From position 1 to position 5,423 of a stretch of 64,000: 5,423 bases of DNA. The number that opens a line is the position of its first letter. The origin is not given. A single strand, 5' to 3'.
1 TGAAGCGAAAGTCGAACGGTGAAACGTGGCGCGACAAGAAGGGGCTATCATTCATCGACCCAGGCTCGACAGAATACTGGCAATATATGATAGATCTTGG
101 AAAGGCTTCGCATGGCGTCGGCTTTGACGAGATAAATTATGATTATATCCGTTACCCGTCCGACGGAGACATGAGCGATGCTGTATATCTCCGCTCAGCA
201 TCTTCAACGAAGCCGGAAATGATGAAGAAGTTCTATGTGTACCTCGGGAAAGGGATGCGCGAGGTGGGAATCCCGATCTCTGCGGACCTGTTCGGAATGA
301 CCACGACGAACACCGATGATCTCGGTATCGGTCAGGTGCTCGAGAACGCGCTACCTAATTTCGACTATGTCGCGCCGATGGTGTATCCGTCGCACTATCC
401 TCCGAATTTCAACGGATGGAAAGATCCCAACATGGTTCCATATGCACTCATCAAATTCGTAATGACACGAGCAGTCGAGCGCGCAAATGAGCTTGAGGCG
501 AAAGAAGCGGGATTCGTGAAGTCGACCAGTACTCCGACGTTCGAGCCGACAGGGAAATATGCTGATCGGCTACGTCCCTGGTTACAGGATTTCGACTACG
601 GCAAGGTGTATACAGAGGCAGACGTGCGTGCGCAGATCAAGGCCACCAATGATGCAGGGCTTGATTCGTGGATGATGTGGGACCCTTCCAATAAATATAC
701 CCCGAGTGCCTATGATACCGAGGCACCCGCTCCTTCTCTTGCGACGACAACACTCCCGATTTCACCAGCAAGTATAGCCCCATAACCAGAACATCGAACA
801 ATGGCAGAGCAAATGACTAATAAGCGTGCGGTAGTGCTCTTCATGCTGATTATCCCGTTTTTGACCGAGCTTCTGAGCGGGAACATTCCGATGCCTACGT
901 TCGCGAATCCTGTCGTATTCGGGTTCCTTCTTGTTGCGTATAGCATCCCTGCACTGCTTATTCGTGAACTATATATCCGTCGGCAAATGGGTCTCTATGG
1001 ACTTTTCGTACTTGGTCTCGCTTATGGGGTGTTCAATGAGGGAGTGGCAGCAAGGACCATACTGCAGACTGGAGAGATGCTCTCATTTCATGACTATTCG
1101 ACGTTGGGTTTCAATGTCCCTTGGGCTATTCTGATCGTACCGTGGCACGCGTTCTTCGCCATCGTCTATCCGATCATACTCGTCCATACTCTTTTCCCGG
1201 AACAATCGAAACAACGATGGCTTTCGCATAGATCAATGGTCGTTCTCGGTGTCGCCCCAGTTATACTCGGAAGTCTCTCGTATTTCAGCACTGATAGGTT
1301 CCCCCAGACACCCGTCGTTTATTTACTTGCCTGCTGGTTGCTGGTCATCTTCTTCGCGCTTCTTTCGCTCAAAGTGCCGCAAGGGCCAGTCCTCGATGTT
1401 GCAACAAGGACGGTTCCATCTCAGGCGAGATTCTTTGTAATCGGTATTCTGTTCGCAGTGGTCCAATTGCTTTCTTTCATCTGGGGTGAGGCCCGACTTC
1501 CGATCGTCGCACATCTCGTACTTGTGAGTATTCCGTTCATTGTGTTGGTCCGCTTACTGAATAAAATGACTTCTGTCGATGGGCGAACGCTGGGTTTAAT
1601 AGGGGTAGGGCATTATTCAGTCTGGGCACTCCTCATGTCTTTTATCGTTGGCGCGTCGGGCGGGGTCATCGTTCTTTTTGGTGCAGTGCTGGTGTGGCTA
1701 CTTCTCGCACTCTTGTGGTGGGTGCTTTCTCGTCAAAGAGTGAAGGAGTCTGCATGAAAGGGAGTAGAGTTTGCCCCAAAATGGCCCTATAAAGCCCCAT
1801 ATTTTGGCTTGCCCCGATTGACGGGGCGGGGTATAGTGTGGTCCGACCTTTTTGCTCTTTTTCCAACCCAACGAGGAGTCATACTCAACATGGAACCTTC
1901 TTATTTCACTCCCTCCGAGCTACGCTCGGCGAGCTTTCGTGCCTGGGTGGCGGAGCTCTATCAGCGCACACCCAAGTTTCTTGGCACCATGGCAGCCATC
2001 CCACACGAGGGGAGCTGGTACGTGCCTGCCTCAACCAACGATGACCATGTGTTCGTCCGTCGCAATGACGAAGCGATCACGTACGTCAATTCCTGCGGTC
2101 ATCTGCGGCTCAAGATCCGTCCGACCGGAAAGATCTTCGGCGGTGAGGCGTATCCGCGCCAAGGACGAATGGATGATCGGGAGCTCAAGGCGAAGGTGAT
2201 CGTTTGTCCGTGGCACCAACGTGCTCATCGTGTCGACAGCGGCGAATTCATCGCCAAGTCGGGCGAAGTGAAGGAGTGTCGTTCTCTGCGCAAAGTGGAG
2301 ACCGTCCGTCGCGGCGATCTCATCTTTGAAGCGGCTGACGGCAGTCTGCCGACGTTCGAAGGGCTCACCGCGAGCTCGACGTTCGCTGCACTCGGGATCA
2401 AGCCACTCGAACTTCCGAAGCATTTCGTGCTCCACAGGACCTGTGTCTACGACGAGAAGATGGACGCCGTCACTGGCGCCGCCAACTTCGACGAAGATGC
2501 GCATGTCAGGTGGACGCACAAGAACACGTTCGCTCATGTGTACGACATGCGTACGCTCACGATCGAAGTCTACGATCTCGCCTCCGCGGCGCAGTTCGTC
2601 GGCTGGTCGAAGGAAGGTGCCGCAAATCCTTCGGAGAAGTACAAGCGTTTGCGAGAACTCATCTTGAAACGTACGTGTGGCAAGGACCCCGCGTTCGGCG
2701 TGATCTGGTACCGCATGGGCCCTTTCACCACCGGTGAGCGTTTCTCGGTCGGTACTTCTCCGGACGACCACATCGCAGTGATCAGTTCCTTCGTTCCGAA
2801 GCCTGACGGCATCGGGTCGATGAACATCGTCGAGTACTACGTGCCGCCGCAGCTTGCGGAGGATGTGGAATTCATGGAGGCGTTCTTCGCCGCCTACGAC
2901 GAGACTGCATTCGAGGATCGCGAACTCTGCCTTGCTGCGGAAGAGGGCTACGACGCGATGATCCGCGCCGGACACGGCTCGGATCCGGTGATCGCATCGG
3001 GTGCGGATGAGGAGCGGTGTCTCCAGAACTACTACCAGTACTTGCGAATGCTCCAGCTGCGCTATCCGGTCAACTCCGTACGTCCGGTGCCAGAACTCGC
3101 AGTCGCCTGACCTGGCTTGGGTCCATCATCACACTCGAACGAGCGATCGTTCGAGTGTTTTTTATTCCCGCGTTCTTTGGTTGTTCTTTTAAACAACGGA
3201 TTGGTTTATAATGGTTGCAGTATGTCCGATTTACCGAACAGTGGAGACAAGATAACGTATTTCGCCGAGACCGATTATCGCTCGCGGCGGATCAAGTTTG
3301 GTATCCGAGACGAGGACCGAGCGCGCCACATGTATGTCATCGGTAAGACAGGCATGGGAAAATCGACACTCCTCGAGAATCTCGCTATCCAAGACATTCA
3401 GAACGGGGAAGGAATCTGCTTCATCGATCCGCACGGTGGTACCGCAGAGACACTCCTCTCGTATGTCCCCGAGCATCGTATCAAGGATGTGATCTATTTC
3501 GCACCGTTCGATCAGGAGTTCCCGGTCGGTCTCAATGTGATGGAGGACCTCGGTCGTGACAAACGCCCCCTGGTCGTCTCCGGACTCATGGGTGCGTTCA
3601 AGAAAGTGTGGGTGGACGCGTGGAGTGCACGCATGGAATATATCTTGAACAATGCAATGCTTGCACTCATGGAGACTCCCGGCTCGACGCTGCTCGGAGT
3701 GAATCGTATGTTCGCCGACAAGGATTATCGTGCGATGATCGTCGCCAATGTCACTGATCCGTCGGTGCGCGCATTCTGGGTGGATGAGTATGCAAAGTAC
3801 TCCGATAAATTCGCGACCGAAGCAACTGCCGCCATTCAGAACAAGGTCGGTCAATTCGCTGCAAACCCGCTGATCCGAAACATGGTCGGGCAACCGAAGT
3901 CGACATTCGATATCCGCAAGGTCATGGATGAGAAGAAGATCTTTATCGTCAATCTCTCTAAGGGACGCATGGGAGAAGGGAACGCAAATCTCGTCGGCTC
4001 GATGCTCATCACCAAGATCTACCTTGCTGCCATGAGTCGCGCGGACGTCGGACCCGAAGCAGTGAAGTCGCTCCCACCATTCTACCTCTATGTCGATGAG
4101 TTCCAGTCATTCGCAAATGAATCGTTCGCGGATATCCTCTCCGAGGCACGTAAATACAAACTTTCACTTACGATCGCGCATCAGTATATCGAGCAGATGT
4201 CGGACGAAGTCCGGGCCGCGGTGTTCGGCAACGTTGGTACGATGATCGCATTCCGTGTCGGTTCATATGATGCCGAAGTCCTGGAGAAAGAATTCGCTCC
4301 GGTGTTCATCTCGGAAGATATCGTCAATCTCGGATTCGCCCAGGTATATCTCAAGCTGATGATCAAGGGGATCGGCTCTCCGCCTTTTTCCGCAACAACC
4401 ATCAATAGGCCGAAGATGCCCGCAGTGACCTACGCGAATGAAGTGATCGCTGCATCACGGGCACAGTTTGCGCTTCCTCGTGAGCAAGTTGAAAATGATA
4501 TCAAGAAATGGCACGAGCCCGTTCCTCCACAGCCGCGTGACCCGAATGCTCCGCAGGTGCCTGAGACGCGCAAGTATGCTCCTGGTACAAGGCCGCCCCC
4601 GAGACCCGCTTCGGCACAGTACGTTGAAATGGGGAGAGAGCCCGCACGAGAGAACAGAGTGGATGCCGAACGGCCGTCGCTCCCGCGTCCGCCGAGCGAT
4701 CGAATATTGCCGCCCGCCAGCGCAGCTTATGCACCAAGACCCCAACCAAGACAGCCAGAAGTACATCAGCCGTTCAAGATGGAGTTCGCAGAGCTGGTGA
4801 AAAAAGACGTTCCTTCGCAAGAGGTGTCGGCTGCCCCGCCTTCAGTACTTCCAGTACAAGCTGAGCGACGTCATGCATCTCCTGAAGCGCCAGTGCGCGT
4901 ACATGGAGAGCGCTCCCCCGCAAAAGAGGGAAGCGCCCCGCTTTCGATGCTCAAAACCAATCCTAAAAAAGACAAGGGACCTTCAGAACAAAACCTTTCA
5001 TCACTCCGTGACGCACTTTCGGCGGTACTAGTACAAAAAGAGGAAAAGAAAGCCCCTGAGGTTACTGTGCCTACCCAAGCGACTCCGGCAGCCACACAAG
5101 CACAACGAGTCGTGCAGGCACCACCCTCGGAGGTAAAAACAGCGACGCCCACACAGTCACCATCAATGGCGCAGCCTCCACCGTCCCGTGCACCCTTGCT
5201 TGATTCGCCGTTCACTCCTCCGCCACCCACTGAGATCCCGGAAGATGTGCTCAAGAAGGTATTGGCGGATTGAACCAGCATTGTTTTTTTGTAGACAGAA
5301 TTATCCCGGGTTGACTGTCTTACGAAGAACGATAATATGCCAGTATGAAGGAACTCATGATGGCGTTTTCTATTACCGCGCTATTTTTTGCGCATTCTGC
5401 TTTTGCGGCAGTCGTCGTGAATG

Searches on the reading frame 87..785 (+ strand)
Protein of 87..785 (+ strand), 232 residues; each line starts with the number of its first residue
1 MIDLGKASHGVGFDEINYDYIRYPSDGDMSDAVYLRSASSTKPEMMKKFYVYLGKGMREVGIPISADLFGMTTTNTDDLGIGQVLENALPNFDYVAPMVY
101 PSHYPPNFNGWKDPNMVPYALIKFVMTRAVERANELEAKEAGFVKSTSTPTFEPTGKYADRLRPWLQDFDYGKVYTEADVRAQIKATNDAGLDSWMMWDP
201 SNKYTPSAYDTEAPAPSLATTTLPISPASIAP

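Call 15: search_protein_families(library=pfam, proteins=[window:87-785:+], max_evalue=0.001)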
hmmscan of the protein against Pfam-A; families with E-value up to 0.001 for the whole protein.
window:87-785:+ (232 aa): 1 family
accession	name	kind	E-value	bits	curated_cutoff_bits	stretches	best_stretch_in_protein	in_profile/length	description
PF13200.12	DUF4015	-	9.2e-49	166.7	27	1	2-204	127-313/313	Putative glycosyl hydrolase domain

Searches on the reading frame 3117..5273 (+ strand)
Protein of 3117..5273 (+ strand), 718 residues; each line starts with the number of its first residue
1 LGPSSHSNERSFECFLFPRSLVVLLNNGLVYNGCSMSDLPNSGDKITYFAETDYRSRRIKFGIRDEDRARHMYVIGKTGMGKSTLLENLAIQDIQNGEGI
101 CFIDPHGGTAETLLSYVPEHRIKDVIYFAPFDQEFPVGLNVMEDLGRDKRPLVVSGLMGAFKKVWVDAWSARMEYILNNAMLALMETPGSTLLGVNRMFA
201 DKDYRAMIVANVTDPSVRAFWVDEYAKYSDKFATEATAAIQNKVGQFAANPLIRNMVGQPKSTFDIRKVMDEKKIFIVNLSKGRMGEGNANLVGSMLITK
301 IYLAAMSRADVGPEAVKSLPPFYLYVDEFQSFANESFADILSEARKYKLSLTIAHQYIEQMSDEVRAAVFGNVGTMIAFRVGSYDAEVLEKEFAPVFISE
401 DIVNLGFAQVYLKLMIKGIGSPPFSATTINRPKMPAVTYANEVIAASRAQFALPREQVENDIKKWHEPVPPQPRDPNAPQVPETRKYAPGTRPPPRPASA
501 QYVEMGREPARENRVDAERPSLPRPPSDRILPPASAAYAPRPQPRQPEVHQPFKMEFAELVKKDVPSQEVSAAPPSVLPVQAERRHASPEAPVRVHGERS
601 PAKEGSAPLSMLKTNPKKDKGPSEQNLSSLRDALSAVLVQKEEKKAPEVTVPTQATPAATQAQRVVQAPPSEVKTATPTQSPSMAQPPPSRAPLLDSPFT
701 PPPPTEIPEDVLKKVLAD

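Call 15: search_protein_families(library=pfam, proteins=[window:3117-5273:+], max_evalue=0.001)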
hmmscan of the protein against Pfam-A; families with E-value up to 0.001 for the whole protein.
window:3117-5273:+ (718 aa): 5 families
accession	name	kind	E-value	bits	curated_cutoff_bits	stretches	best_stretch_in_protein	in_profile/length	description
PF01935.23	DUF87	-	1.5e-05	25.6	23.2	1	66-298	20-217/220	Helicase HerA, central domain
PF02534.20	T4SS-DNA_transf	-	2.2e-05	24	20.1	1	70-363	45-346/468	Type IV secretory system Conjugative DNA transfer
PF12696.13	TraG-D_C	-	4e-05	24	22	1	321-384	1-69/126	TraM recognition site of TraD and TraG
PF13401.12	AAA_22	-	0.00016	22.4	27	0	68-114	4-51/130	AAA domain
PF10412.15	TrwB_AAD_bind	-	0.00023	20.6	20.5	1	68-381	14-310/387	Type IV secretion-system coupling protein DNA-binding domain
